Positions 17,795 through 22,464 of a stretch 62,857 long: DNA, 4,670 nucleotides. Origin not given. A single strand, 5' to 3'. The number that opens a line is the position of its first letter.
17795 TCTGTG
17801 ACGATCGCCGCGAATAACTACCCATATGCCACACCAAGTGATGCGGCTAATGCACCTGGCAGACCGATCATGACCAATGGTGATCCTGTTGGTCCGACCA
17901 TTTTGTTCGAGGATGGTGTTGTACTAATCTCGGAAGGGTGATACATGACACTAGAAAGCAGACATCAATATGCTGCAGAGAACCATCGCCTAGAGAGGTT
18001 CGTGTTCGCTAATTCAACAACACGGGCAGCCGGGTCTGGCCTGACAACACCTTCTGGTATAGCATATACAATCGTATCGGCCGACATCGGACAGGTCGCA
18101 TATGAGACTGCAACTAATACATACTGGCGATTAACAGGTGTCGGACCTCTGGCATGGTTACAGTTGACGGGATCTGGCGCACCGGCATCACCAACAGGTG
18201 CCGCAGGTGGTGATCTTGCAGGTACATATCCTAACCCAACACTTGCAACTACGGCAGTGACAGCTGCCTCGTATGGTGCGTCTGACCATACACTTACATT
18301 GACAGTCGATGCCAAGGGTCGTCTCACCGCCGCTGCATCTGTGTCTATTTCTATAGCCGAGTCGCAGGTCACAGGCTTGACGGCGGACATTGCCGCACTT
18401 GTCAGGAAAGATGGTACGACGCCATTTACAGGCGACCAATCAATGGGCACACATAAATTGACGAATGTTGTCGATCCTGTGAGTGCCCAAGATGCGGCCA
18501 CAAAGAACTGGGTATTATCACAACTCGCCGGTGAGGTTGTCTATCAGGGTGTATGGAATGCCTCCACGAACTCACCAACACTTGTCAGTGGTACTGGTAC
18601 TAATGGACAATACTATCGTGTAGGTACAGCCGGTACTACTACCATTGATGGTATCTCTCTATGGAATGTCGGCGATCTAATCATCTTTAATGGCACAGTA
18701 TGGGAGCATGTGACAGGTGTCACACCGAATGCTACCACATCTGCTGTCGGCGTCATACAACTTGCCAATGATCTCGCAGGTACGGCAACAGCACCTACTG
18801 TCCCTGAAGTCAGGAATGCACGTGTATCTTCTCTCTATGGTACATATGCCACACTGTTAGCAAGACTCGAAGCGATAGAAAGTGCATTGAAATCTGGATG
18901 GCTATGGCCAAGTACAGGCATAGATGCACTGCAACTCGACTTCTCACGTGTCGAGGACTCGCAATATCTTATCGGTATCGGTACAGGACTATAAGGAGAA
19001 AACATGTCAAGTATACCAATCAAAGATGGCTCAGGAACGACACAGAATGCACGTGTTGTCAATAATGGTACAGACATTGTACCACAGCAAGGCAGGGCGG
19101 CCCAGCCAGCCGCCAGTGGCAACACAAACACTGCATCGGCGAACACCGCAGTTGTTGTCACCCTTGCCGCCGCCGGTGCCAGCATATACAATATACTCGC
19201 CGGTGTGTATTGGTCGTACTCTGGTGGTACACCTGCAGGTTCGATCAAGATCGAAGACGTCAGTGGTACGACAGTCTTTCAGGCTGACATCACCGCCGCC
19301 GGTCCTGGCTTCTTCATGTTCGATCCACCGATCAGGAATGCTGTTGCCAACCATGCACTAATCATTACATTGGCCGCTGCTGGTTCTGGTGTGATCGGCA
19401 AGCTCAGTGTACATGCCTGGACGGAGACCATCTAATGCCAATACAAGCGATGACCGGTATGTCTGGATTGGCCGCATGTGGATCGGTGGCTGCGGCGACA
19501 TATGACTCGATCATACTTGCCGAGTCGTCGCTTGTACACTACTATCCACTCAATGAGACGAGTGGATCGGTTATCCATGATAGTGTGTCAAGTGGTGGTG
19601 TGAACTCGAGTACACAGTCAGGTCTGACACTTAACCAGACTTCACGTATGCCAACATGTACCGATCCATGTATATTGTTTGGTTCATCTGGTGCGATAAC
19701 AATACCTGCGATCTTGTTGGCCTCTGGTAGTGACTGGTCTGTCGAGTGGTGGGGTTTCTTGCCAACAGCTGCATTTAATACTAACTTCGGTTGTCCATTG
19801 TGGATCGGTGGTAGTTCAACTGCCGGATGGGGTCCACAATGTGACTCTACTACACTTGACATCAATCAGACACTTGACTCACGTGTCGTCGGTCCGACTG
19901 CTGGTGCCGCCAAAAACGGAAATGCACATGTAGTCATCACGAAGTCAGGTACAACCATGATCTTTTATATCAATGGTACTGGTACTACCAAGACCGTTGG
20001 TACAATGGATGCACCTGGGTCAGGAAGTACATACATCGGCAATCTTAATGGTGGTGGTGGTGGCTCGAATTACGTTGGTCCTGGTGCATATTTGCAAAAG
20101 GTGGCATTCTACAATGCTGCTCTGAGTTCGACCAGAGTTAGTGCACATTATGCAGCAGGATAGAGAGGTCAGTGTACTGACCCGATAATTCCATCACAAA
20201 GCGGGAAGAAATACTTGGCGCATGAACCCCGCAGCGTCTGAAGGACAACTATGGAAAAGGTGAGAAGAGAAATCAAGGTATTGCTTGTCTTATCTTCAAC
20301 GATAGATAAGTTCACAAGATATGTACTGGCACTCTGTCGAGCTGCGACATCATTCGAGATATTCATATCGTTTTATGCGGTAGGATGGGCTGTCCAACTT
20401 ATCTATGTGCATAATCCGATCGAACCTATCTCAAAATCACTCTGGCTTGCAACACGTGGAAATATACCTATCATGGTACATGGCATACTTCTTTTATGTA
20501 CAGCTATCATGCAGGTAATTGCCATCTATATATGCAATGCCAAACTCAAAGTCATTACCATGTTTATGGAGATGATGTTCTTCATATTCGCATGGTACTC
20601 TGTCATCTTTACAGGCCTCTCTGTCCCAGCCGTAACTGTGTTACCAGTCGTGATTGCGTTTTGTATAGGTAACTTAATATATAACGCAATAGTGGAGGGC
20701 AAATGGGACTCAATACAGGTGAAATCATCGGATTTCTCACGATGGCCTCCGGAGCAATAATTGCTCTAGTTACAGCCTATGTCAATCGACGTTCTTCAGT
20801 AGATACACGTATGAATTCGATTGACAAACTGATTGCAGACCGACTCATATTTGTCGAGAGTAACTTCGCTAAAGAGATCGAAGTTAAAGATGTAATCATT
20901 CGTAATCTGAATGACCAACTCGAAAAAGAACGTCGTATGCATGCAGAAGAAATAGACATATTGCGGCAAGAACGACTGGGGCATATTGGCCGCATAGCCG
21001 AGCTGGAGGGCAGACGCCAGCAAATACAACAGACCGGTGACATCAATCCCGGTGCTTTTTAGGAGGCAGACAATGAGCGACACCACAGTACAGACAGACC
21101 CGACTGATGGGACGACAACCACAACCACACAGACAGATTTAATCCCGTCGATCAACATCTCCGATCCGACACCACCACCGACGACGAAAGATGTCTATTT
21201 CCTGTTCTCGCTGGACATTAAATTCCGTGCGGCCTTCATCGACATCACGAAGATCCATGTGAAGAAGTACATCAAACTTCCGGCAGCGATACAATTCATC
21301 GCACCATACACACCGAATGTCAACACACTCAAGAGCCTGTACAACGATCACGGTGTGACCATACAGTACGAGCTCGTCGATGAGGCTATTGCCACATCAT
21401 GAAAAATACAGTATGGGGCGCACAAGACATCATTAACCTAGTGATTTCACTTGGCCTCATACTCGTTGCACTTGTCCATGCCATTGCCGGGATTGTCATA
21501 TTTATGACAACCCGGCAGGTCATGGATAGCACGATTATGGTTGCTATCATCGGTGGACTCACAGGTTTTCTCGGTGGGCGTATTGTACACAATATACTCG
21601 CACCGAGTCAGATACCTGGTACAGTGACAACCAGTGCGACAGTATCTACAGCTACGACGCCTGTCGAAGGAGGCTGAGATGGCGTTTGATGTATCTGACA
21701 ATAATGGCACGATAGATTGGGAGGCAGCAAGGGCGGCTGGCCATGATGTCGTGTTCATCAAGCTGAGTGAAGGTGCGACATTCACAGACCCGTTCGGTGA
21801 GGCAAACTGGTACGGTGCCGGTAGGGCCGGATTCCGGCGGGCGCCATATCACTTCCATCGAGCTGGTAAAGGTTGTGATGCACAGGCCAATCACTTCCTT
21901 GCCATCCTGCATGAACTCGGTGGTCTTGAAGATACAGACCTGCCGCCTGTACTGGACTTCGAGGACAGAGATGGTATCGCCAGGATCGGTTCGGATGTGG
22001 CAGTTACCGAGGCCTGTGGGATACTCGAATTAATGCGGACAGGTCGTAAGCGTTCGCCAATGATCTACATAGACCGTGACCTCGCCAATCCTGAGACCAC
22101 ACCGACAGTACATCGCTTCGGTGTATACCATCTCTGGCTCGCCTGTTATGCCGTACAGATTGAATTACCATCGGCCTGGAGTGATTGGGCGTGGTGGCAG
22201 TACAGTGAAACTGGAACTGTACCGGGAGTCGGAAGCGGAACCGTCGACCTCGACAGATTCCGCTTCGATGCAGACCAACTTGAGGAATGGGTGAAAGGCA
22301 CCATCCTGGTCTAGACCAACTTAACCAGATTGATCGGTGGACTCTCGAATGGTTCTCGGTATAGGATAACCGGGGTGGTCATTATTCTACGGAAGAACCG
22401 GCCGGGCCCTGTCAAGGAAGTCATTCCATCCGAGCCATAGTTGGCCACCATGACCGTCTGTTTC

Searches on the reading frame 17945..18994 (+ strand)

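Call 115: search_protein_families(library=pfam, proteins=[window:17945-18994:+], max_evalue=0.01)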
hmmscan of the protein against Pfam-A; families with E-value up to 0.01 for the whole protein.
window:17945-18994:+ (349 aa): 1 family
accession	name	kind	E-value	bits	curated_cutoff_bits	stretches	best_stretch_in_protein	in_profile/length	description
PF19264.4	DUF5907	-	6.5e-10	39.5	27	1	261-287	1-27/80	Repeat of unknown function (DUF5907)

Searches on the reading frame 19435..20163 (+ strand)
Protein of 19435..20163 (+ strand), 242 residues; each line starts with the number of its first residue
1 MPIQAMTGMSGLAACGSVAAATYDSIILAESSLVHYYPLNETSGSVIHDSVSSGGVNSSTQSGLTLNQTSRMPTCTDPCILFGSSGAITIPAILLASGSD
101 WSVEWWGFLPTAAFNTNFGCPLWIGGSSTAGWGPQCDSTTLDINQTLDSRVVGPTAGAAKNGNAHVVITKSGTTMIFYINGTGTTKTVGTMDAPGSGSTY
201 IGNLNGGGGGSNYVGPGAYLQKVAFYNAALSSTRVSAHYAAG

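Call 114: search_protein_families(library=pfam, proteins=[window:19435-20163:+], max_evalue=0.01)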
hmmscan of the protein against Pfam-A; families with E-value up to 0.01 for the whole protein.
window:19435-20163:+ (242 aa): 1 family
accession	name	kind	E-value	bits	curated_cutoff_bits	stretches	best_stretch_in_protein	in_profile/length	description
PF13385.13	Laminin_G_3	-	1.8e-09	38.3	27.6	1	83-235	2-150/151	Concanavalin A-like lectin/glucanases superfamily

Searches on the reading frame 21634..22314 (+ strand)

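Call 114: search_protein_families(library=pfam, proteins=[window:21634-22314:+], max_evalue=0.01)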
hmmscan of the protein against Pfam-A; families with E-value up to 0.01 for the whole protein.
window:21634-22314:+ (226 aa): 1 family
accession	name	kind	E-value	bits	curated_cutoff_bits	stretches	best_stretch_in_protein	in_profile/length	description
PF01183.26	Glyco_hydro_25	-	1.4e-30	107.4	27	1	19-199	2-180/180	Glycosyl hydrolases family 25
